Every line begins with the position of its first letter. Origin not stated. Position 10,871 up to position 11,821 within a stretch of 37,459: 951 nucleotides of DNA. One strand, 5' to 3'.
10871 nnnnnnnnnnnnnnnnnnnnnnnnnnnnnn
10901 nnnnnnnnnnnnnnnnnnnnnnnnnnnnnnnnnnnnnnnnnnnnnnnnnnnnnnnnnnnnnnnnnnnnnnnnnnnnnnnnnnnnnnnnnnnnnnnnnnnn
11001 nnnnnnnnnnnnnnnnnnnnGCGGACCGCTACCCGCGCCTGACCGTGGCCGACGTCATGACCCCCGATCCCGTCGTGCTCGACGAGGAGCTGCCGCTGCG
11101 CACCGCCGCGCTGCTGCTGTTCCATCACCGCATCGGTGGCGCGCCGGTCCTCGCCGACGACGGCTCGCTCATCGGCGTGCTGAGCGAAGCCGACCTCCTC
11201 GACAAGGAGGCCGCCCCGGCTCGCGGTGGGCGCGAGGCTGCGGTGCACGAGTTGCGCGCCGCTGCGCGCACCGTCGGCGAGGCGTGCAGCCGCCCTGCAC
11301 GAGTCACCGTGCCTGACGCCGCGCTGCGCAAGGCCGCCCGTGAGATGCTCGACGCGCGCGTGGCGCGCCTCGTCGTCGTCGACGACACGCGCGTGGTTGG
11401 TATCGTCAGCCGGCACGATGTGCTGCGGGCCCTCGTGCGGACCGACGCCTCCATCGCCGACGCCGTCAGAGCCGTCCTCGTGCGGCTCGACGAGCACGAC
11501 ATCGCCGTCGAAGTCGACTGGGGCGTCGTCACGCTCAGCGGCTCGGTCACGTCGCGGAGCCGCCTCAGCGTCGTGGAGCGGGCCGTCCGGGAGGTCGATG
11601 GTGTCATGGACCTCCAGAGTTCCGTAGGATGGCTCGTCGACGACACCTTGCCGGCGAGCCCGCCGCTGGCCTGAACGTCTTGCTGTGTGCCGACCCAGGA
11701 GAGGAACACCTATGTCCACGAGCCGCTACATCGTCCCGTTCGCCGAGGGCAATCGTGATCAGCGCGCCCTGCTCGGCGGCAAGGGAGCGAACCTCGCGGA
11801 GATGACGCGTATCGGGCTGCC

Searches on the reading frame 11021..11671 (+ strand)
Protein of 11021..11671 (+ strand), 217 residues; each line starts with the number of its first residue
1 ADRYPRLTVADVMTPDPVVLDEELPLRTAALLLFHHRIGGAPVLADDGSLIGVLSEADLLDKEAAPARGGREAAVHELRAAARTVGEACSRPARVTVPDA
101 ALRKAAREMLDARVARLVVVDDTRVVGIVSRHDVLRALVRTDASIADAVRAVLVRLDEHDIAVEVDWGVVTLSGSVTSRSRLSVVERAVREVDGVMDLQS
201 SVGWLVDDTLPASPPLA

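Call 86: search_solved_structures(query=window:11021-11671:+, max_evalue=0.000001)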
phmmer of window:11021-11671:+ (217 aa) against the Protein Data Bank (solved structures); distinct sequences matched with E-value up to 0.000001: 21.
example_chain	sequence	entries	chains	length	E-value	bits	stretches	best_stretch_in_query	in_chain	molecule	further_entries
2yzq_A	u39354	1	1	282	9.3e-13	51.8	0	4-60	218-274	Putative uncharacterized protein PH1780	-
5awe_A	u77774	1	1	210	3.8e-12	49.8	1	9-141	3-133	Putative acetoin utilization protein, acetoin dehydrogenase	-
9znf_5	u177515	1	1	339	1e-11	48.4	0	9-143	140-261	CBS domain-containing protein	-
9sr9_H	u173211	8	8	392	9e-11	45.3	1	2-140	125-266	Dehydrogenase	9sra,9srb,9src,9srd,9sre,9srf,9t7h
4gqw_A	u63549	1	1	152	1e-10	45.1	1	24-141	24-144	CBS domain-containing protein CBSX1, chloroplastic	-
4gqv_A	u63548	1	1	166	1.4e-10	44.7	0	8-62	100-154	CBS domain-containing protein CBSX1, chloroplastic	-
4gqy_A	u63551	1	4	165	1.4e-10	44.7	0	8-60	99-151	CBS domain-containing protein CBSX2, chloroplastic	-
3sl7_A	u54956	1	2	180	1.7e-10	44.4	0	8-60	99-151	CBS domain-containing protein CBSX2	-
3kh5_A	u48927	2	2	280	8.4e-10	42.1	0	9-138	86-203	protein MJ1225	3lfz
9zni_6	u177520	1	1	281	8.9e-10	42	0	8-141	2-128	CBS domain-containing protein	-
9l96_a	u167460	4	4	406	2.3e-09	40.7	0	95-143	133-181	CBS domain-containing protein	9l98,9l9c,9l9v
4esy_A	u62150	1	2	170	4.2e-09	39.8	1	7-143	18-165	CBS domain containing membrane protein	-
9znf_4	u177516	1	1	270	6.3e-08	36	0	9-171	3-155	CBS domain-containing protein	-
3kpc_A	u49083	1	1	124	6.6e-08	35.9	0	8-60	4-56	Uncharacterized protein MJ0100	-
3kpb_A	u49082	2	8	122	1.1e-07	35.2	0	9-60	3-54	Uncharacterized protein MJ0100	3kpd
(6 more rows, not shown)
